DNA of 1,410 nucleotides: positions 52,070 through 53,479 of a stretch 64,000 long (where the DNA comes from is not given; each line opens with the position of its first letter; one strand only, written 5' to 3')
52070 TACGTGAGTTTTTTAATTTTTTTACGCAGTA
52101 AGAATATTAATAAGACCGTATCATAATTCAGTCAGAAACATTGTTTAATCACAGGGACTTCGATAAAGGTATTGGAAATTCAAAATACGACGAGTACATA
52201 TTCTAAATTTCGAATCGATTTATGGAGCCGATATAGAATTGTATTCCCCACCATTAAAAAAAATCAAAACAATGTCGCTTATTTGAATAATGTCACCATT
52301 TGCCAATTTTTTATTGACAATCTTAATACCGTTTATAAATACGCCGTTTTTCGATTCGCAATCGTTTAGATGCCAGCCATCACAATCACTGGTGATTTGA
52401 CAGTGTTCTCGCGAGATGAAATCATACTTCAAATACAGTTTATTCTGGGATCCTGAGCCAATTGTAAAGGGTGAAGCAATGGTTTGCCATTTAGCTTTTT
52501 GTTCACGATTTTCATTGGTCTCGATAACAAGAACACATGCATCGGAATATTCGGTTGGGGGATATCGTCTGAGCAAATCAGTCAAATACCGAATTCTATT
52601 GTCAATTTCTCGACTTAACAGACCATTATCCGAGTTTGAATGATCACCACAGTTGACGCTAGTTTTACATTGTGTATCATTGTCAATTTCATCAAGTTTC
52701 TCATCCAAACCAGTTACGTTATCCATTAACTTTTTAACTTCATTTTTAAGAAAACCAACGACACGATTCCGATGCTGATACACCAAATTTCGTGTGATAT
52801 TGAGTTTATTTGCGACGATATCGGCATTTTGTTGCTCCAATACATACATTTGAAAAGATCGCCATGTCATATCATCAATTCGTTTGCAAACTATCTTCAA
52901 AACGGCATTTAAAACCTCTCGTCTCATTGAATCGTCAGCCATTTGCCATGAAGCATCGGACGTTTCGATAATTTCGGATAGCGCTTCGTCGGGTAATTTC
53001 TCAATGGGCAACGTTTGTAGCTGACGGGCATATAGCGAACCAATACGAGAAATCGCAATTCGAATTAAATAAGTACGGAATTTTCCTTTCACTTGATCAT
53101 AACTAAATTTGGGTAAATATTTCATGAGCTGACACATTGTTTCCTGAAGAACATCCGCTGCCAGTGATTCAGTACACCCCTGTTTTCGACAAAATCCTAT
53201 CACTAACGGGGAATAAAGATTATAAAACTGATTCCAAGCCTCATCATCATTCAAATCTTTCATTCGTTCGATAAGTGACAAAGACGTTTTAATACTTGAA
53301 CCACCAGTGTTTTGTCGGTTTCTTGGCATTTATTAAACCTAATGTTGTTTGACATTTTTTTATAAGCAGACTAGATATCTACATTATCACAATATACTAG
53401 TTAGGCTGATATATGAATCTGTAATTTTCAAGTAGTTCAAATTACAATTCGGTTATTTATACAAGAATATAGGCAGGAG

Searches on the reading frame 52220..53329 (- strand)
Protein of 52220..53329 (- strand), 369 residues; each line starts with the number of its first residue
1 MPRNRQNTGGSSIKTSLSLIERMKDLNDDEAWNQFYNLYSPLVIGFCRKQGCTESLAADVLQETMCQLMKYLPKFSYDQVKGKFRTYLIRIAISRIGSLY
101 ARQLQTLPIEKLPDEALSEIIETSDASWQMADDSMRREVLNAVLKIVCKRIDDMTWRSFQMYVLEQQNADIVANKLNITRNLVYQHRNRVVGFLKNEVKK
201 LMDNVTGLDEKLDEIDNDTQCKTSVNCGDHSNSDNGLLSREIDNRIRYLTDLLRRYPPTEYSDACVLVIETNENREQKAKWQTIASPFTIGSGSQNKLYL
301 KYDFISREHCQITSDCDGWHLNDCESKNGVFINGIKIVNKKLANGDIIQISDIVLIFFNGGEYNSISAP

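Call 10: search_protein_families(library=pfam, proteins=[window:52220-53329:-], max_evalue=0.001)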
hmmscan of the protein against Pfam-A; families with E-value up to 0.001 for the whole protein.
window:52220-53329:- (369 aa): 3 families
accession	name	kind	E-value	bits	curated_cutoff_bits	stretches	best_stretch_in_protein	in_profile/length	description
PF00498.31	FHA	-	3e-15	56.8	20.7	1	289-350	2-66/67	FHA domain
PF04542.20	Sigma70_r2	-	4.2e-09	36.5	24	1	36-102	2-67/71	Sigma-70 region 2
PF16697.10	Yop-YscD_cpl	-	6.2e-08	33.2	33.2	1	288-357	19-90/94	Inner membrane component of T3SS, cytoplasmic domain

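Call 69: search_protein_families(library=padloc, proteins=[window:52220-53329:-], max_evalue=0.001)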
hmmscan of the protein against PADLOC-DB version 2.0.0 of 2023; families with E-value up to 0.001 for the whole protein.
window:52220-53329:- (369 aa): 0 families

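Call 88: find_encoding_contigs(protein=window:52220-53329:-, flank=10000, max_places=4)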
Protein window:52220-53329:- (369 aa): 1 contig read that carries it; 1 place shown.
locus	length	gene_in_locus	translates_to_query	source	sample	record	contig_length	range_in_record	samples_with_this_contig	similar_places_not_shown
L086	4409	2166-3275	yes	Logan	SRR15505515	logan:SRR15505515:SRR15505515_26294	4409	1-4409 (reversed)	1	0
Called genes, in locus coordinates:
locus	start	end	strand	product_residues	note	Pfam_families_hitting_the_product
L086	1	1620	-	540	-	?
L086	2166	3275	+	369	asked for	PF04542:Sigma70_r2, PF16697:Yop-YscD_cpl, PF00498:FHA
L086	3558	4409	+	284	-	?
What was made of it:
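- The independent Logan assembly of the run reproduces the sigma-FHA gene followed by the start of a downstream ORF at the position of A (call 88).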
